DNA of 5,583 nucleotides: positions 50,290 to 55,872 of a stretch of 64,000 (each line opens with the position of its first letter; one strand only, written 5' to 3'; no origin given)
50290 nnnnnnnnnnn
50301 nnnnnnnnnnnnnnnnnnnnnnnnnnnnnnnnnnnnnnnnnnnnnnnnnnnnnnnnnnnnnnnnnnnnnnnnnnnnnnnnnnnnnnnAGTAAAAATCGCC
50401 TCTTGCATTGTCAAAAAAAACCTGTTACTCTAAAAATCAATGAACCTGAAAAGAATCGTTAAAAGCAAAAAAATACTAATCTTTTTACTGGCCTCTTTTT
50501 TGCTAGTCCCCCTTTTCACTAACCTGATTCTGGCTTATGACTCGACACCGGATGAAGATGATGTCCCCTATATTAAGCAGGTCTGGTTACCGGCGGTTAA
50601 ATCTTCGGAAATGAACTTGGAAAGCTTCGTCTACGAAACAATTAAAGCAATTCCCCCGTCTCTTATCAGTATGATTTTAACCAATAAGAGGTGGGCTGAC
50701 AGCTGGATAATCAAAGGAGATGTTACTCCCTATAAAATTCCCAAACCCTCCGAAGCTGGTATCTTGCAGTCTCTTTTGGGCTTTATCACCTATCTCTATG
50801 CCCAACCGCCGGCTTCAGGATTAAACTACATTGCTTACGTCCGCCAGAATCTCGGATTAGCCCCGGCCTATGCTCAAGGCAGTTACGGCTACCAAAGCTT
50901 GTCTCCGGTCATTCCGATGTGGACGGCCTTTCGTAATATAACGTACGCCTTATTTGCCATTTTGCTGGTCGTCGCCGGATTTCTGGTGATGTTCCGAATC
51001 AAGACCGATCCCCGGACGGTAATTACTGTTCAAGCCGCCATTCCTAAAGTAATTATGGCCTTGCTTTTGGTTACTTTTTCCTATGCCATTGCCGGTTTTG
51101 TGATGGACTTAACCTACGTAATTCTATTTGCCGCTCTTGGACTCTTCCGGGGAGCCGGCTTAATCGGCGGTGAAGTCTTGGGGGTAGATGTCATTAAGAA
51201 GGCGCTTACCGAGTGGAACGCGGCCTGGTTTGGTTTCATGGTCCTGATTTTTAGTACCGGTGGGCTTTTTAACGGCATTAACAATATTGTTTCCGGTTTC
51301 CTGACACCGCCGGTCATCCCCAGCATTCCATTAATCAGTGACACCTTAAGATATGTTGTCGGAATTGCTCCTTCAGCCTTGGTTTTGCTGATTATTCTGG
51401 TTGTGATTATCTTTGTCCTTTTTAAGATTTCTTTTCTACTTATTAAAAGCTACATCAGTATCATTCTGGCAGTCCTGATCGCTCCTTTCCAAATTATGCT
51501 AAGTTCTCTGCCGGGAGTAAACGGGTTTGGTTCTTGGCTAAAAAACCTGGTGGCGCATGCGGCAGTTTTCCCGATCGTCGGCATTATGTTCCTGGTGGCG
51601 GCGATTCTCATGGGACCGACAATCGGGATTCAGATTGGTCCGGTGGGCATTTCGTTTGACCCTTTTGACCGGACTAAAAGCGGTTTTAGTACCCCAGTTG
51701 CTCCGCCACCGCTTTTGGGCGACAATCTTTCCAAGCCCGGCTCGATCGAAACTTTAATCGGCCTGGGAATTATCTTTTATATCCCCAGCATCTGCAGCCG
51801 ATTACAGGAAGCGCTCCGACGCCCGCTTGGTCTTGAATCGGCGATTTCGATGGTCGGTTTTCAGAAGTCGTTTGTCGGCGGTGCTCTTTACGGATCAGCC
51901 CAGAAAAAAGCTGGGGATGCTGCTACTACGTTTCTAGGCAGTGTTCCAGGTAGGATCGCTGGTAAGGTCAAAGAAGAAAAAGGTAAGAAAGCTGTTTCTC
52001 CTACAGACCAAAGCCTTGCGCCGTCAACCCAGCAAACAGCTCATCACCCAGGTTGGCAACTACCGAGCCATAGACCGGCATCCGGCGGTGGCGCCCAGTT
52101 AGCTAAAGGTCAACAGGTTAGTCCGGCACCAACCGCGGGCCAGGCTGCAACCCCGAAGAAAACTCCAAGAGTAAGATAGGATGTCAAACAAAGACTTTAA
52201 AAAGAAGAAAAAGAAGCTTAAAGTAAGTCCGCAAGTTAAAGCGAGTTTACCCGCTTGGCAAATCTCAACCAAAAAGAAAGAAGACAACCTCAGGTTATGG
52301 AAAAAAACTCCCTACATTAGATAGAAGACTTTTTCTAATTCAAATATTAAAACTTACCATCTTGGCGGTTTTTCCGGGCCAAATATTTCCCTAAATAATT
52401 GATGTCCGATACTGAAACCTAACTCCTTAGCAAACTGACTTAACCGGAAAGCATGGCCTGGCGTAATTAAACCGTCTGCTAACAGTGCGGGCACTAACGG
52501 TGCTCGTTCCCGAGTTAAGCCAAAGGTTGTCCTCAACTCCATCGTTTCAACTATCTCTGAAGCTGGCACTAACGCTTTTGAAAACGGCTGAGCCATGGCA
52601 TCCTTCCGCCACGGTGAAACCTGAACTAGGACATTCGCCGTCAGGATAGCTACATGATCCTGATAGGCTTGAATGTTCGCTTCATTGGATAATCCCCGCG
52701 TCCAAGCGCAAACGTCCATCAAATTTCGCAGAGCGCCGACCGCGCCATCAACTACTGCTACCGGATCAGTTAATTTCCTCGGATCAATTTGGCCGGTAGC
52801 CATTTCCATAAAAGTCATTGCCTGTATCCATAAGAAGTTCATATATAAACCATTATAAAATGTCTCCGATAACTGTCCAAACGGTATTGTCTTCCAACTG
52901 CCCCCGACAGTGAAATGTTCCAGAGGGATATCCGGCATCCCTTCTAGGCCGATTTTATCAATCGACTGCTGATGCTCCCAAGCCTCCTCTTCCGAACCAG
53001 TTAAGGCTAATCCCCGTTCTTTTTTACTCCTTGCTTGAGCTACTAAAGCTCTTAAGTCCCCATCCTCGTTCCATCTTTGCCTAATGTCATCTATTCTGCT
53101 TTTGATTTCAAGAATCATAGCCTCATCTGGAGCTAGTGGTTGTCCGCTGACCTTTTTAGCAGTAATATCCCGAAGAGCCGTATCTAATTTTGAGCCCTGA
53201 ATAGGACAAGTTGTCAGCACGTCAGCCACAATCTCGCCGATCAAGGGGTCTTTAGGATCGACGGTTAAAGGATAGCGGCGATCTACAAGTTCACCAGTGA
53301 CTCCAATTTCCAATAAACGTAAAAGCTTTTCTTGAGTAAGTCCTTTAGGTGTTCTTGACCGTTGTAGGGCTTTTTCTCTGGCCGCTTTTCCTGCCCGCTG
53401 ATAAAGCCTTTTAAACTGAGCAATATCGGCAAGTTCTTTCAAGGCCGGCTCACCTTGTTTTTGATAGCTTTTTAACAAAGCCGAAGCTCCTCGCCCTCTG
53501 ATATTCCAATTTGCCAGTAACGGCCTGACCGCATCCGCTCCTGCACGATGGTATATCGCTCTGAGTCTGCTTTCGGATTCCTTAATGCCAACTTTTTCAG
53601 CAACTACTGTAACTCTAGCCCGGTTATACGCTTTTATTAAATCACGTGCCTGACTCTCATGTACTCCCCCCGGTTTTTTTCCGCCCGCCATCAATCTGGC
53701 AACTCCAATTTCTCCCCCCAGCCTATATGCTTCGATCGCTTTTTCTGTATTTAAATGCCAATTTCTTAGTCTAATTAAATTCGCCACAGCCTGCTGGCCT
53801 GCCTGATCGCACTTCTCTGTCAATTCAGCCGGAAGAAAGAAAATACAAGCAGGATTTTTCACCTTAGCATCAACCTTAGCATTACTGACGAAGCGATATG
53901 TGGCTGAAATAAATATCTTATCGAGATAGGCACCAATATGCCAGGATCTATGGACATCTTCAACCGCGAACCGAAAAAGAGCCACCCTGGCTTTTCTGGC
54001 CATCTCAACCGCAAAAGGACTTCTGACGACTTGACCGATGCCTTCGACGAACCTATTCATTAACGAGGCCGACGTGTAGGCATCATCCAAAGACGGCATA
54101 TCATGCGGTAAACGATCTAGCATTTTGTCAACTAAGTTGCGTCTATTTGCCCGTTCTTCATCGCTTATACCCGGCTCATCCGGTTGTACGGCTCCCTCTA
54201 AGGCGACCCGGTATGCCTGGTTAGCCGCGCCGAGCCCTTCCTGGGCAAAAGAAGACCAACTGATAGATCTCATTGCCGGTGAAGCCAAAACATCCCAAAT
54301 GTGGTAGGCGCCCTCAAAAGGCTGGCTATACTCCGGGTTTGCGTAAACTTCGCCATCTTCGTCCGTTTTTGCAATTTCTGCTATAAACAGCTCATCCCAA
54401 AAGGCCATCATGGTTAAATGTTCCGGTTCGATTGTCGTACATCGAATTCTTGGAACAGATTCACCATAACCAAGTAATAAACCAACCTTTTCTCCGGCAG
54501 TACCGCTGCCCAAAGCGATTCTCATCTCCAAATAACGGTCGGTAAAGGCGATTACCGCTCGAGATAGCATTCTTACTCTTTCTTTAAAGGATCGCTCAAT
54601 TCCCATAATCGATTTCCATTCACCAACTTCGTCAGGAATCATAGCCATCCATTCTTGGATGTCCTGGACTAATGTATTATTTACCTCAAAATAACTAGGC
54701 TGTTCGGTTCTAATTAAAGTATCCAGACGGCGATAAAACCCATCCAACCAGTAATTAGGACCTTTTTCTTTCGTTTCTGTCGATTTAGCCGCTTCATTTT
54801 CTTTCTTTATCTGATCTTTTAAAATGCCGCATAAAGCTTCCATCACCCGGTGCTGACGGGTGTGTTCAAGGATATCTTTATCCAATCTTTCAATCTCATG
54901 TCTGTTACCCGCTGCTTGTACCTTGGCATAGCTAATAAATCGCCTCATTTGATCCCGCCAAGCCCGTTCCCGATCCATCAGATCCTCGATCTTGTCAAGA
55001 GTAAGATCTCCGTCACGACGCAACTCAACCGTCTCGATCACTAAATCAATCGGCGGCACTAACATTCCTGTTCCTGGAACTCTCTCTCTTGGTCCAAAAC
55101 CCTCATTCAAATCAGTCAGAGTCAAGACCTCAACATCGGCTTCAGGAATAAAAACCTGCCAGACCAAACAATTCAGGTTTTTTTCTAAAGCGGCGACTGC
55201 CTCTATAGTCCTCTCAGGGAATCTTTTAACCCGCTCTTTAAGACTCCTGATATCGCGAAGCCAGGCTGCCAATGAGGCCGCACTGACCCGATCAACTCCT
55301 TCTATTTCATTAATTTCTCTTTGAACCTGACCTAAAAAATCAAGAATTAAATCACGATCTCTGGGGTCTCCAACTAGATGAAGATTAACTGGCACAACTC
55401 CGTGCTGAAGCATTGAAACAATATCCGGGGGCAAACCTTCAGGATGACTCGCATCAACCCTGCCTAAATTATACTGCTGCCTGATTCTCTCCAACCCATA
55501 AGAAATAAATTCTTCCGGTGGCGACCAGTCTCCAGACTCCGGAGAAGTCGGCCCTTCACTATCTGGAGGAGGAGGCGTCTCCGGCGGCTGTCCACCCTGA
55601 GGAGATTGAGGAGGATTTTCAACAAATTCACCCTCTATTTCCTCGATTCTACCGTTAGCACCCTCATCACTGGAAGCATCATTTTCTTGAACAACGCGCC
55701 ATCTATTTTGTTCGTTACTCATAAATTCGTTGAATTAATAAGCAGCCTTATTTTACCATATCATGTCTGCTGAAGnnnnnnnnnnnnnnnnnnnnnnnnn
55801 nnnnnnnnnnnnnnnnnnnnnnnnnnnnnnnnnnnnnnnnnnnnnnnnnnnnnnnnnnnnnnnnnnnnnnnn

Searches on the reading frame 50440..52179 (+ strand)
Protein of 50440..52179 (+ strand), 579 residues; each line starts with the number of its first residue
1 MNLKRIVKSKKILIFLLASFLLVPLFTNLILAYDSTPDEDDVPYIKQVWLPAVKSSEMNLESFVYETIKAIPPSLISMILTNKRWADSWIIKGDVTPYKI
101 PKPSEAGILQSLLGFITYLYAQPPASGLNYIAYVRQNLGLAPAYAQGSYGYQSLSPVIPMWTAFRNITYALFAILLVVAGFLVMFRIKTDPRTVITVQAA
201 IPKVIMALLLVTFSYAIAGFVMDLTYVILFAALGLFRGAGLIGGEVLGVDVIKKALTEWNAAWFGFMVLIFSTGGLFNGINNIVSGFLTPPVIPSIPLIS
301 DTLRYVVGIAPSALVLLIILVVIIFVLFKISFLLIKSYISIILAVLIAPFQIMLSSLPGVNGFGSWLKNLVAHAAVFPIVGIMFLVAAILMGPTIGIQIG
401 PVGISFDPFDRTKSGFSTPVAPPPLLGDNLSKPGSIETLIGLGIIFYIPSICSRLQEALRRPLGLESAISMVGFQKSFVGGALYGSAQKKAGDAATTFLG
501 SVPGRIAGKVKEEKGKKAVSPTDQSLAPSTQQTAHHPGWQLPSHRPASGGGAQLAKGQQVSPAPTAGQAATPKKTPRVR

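Call 4: search_protein_families(library=pfam, proteins=[window:50440-52179:+], max_evalue=0.1)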
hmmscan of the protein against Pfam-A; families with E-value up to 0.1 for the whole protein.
window:50440-52179:+ (579 aa): 0 families

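Call 16: search_protein_families(library=ncbifam, proteins=[window:50440-52179:+], max_evalue=0.01)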
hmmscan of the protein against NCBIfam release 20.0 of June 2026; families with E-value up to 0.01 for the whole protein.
window:50440-52179:+ (579 aa): 0 families

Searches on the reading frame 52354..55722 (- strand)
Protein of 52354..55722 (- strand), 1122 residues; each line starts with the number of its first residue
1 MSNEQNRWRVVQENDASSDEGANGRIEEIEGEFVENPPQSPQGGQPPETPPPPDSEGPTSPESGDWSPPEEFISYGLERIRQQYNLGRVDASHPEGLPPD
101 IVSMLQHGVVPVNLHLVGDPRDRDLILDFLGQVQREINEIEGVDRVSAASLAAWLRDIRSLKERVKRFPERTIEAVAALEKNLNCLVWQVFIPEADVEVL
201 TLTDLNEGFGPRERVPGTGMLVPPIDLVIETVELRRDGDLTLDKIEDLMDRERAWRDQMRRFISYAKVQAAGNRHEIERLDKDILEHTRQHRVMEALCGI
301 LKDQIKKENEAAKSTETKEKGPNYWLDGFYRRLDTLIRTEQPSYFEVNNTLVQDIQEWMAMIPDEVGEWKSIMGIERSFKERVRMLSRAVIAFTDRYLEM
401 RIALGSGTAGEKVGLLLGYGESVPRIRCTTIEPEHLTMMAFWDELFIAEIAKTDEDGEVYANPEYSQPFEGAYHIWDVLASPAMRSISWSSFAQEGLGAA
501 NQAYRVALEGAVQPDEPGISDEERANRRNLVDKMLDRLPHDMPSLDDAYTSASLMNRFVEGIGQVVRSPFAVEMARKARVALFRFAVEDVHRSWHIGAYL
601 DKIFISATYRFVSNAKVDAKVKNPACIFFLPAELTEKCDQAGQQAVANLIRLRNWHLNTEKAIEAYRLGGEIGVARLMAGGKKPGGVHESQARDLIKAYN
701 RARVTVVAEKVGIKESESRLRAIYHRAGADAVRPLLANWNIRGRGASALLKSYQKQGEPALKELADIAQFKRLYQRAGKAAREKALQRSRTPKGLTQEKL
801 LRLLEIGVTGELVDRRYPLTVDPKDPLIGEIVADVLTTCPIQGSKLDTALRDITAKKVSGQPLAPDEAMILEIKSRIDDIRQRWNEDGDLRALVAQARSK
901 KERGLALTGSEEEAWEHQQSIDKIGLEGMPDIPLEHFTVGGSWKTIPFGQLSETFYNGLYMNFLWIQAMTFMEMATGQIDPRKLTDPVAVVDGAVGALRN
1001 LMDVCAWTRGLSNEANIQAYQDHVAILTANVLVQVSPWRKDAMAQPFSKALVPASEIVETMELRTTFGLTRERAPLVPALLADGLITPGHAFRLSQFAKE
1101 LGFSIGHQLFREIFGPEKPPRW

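Call 4: search_protein_families(library=pfam, proteins=[window:52354-55722:-], max_evalue=0.1)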
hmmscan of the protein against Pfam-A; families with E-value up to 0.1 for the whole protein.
window:52354-55722:- (1122 aa): 1 family
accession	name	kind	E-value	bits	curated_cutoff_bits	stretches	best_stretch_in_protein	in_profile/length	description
PF08568.16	Kinetochor_Ybp2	-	0.086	11.8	25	0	282-364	486-548/636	Uncharacterised protein family, YAP/Alf4/glomulin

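Call 16: search_protein_families(library=ncbifam, proteins=[window:52354-55722:-], max_evalue=0.01)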
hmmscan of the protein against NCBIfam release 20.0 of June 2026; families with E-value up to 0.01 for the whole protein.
window:52354-55722:- (1122 aa): 0 families
